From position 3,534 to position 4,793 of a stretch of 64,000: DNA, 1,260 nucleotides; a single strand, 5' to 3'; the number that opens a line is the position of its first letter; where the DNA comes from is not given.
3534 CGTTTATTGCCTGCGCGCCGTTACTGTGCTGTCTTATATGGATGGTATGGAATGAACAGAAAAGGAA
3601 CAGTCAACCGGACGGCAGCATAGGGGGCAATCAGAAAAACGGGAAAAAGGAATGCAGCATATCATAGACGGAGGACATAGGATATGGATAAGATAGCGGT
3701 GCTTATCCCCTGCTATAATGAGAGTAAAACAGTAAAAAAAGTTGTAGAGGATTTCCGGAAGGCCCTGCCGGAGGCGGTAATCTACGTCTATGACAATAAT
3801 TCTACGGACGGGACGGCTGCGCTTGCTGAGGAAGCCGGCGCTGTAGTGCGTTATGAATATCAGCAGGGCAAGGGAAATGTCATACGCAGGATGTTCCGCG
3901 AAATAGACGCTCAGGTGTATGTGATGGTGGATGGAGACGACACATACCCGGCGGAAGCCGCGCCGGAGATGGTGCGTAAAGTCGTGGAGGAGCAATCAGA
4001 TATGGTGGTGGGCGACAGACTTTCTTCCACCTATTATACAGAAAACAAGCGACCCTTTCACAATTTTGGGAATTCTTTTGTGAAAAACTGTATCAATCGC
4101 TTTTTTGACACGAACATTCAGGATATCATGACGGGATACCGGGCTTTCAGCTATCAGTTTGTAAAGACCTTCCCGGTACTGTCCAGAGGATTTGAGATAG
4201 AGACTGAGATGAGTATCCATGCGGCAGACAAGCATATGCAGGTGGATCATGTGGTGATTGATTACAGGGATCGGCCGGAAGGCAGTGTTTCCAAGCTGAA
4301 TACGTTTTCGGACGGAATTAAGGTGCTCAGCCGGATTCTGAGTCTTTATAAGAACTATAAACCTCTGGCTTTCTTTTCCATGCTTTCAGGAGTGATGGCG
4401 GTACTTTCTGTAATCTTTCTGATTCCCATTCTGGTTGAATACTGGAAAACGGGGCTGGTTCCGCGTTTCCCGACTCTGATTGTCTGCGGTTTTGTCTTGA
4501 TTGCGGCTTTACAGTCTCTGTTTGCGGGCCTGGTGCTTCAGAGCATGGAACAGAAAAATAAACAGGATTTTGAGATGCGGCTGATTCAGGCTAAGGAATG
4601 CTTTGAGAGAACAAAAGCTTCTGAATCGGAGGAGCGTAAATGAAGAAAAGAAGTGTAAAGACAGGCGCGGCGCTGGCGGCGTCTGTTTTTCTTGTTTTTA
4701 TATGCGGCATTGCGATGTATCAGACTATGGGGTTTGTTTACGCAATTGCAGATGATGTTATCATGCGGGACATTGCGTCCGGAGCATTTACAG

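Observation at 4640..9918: Three tandem paralogs of an uncharacterised ~570-600 aa polytopic membrane protein family with a conserved (N/A)DDV-x-MR loop: candidate novel GT-C-type glycan transferases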

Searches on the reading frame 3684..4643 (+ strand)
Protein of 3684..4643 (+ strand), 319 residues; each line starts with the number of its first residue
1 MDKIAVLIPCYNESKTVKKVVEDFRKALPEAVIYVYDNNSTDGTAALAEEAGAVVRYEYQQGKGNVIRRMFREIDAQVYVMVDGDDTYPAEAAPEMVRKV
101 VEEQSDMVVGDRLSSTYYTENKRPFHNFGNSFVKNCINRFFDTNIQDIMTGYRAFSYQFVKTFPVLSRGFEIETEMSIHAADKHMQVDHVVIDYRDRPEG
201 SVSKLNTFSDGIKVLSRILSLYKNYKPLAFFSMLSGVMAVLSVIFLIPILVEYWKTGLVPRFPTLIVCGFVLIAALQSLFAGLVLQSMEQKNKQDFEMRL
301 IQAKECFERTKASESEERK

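Call 4: search_protein_families(library=pfam, proteins=[window:3684-4643:+], max_evalue=1)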
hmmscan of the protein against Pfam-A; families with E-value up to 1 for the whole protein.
window:3684-4643:+ (319 aa): 7 families
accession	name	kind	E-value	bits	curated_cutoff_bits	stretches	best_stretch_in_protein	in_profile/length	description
PF00535.33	Glycos_transf_2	-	1.5e-18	67.7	23.3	1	6-155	2-159/168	Glycosyl transferase family 2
PF13641.12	Glyco_tranf_2_3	-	1.1e-07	32.6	27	1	4-110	3-121/230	Glycosyltransferase like family 2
PF15038.11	Jiraiya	-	0.008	16.2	27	1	228-249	4-25/169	Jiraiya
PF13704.12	Glyco_tranf_2_4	-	0.016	16.2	27.5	1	31-62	20-51/98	Glycosyl transferase family 2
PF07332.16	Phage_holin_3_6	-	0.024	15.1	28.4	1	229-284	37-92/116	Putative Actinobacterial Holin-X, holin superfamily III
PF10962.13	DUF2764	-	0.027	14.6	24.1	1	96-165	103-167/271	Protein of unknown function (DUF2764)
PF01970.21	TctA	-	0.44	9.6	28.9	1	229-278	95-144/423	Tripartite tricarboxylate transporter TctA family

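Call 5: search_protein_families(library=ncbifam, proteins=[window:3684-4643:+], max_evalue=1)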
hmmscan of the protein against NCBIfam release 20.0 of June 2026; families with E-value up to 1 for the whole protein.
window:3684-4643:+ (319 aa): 15 families
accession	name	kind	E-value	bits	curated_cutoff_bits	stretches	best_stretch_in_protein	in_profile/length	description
TIGR04182.1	glyco_TIGR04182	equivalog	8.2e-62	209.2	325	1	4-288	2-282/293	S-layer glycoprotein N-glycosyltransferase AglJ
NF041391.1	DPhHxTase_Halo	equivalog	5.1e-25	87.7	375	1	10-222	3-209/213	dolichyl-phosphate hexose transferase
NF058614.1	PPMAGASynPpgS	equivalog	3.4e-16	59.4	370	1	6-215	4-216/226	polyprenyl-phospho-N-acetylgalactosaminyl synthase PpgS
NF010496.0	PRK13915.1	equivalog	3.7e-11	42.7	262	1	3-101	32-139/307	glucosyl-3-phosphoglycerate synthase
NF047588.1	GlcsyltransPgfSStrep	equivalog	3.8e-10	39.5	500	1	3-285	2-277/308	glycosyltransferase PgfS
TIGR04283.1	glyco_like_mftF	equivalog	3.9e-08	33.2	182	1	4-106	1-101/221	TIGR04283 family arsenosugar biosynthesis glycosyltransferase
TIGR03937.1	PgaC_IcaA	equivalog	8.4e-08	31.6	422.3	1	2-104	45-154/407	poly-beta-1,6-N-acetyl-D-glucosamine synthase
NF007986.1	PRK10714.1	equivalog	1.4e-05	24.2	529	1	2-247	6-250/316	undecaprenyl-phosphate 4-deoxy-4-formamido-L-arabinose transferase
NF053846.1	glyco_with_XrtP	equivalog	2.5e-05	23.1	520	1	6-51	45-90/440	XrtP-associated glycosyltransferase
NF038302.1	EPS_HpsE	equivalog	0.00089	18.3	300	1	4-90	3-100/307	hormogonium polysaccharide biosynthesis glycosyltransferase HpsE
NF041865.1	EpsU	equivalog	0.002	17.2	700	1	3-85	40-132/394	exopolysaccharide biosynthesis GT2 family glycosyltransferase EpsU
TIGR03469.1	HpnB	hypoth_equivalog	0.0052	15.8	379.25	1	3-54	45-98/386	hopene-associated glycosyltransferase HpnB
TIGR04195.1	S_glycosyl_SunS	equivalog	0.018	13.9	350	1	4-65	59-118/421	SunS family peptide S-glycosyltransferase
NF050050.1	ProtGlycPglI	equivalog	0.032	13.6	500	1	1-105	1-113/306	GalNAc(5)-diNAcBac-PP-undecaprenol beta-1,3-glucosyltransferase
NF047683.1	TeichurnBiosyTuaG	equivalog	0.072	12.7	400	1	3-91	7-102/252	teichuronic acid biosynthesis protein TuaG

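Call 82: search_solved_structures(query=window:3684-4643:+, max_evalue=0.00001)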
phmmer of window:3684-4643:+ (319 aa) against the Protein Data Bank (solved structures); distinct sequences matched with E-value up to 0.00001: 1.
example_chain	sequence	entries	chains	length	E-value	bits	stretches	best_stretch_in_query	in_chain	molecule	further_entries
5mlz_A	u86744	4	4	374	3.8e-11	45.7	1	3-239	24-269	Dolichol monophosphate mannose synthase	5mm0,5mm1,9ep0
